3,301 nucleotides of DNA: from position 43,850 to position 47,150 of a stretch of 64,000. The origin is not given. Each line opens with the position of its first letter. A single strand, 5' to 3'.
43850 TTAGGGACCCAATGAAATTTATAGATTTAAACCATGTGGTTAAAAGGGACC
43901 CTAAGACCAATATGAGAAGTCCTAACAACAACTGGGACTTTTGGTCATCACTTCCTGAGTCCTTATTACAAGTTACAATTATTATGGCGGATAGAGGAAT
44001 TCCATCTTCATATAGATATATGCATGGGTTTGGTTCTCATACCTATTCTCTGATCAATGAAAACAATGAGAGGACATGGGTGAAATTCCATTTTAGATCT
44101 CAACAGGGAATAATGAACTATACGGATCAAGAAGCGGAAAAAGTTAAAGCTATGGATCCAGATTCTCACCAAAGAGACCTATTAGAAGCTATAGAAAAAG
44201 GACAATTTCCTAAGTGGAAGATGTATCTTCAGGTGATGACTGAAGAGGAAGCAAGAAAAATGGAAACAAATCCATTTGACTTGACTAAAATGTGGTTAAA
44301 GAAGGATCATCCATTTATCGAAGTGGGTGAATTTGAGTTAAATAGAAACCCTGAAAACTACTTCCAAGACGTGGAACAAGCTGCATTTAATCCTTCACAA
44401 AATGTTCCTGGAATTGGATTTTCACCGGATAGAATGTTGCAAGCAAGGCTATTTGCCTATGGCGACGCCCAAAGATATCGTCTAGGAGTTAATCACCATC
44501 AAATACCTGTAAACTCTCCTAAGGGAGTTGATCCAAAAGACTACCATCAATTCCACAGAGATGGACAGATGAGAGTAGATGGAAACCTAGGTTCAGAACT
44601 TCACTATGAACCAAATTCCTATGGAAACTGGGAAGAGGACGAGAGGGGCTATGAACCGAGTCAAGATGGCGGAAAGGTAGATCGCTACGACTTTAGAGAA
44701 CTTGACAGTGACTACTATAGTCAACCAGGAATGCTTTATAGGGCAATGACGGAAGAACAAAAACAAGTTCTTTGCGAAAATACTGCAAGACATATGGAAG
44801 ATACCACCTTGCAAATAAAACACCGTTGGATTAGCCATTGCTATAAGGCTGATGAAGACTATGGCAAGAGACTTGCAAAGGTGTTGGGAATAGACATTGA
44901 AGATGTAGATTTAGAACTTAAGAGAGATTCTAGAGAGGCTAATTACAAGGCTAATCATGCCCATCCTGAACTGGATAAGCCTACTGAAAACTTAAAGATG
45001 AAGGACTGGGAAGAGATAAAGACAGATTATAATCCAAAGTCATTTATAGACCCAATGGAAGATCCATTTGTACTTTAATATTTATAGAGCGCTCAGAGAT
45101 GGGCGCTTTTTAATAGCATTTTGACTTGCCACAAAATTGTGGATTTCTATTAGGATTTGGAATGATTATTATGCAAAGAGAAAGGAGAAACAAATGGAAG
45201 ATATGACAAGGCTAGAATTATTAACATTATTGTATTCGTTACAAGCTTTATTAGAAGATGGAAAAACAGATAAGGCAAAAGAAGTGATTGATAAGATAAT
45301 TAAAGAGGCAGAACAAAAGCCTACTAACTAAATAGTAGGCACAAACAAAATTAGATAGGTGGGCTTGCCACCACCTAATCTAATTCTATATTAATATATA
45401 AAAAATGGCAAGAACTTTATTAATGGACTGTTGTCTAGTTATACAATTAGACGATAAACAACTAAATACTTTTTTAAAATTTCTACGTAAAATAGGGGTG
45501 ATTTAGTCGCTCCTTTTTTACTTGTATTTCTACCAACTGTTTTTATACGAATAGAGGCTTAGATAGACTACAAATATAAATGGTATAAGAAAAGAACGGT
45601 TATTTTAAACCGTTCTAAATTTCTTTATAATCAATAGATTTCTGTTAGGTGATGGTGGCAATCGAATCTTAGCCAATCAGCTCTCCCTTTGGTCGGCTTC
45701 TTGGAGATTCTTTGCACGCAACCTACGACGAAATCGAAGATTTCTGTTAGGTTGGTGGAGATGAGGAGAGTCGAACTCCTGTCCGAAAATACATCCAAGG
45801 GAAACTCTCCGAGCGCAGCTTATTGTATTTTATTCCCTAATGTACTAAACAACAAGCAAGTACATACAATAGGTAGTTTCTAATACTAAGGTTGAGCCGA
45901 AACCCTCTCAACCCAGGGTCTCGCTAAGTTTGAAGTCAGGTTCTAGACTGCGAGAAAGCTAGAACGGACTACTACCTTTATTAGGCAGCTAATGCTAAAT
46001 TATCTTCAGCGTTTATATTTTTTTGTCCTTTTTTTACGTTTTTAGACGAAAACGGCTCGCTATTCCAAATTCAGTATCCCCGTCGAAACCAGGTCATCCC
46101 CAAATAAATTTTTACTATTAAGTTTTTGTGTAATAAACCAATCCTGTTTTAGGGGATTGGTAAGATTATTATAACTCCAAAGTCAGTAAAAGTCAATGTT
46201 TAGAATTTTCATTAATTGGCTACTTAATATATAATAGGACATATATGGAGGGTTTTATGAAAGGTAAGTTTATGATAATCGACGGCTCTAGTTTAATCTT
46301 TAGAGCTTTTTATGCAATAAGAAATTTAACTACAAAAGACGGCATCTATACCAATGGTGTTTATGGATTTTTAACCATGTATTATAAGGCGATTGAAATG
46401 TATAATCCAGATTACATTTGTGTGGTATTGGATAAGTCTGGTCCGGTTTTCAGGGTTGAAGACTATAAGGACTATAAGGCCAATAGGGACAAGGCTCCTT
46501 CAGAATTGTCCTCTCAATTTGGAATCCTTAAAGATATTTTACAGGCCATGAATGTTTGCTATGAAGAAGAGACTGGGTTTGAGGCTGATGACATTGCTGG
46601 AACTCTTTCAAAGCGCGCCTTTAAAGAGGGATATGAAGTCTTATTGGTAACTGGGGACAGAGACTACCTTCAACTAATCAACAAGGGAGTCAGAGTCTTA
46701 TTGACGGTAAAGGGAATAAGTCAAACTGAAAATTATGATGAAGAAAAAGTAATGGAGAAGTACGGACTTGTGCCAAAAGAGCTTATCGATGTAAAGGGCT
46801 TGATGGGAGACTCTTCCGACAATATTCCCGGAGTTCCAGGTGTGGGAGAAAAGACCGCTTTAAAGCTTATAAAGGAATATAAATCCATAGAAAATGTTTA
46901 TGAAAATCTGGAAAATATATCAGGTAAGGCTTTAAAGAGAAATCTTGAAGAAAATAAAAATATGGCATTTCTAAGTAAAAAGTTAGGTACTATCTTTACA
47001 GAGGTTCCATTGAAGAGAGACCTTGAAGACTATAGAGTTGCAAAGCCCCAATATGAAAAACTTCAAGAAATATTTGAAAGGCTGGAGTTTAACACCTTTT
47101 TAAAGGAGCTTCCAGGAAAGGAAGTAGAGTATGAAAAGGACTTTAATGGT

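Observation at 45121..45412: Type I toxin-antitoxin-like locus: 45-aa peptide with a convergent antisense sRNA next to tmRNA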

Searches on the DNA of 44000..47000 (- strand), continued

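Call 103: search_with_rna_model(model_id=R2, source=window, max_evalue=1, show_alignments=1, filters=off)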
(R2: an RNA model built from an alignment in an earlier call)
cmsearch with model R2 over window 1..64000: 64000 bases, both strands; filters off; matches with E-value up to 1: 3.
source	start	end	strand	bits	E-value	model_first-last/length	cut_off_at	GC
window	45309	45383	-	46.5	4.8e-08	1-78/78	no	0.39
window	9064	9125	-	19.3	0.032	1-78/78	no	0.29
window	25265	25324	-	14.1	0.42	1-78/78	no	0.32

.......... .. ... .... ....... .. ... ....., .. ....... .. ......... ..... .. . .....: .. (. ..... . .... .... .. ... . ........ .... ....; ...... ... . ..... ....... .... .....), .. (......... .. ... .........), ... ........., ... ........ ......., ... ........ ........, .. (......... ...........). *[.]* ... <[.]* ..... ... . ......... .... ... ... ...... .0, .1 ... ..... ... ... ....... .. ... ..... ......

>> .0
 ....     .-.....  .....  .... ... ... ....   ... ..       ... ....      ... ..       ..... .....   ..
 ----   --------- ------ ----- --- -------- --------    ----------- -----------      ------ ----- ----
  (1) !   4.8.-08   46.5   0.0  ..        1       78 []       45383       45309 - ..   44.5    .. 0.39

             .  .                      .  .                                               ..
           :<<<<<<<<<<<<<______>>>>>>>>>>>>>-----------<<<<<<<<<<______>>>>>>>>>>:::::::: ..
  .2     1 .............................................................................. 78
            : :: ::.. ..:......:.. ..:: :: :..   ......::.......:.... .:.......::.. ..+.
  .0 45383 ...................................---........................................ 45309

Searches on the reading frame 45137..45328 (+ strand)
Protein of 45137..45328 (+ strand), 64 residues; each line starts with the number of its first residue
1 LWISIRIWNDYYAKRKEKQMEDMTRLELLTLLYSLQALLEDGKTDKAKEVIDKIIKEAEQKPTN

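Call 4: search_protein_families(library=pfam, proteins=[window:45137-45328:+], max_evalue=10)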
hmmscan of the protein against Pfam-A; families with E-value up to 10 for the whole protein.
seq(64 aa): 3 families
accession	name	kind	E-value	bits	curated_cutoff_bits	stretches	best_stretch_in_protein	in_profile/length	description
PF14689.11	SPOB_a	-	0.0051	16.8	28.1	1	35-60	30-55/62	Sensor_kinase_SpoOB-type, alpha-helical domain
PF25062.1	ARM_TT21_N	-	0.038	14.2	40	1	18-59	87-131/222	Tetratricopeptide repeat protein 21 N-terminal ARM repeat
PF17874.7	TPR_MalT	-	0.073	12.8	45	1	20-62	232-274/336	MalT-like TPR region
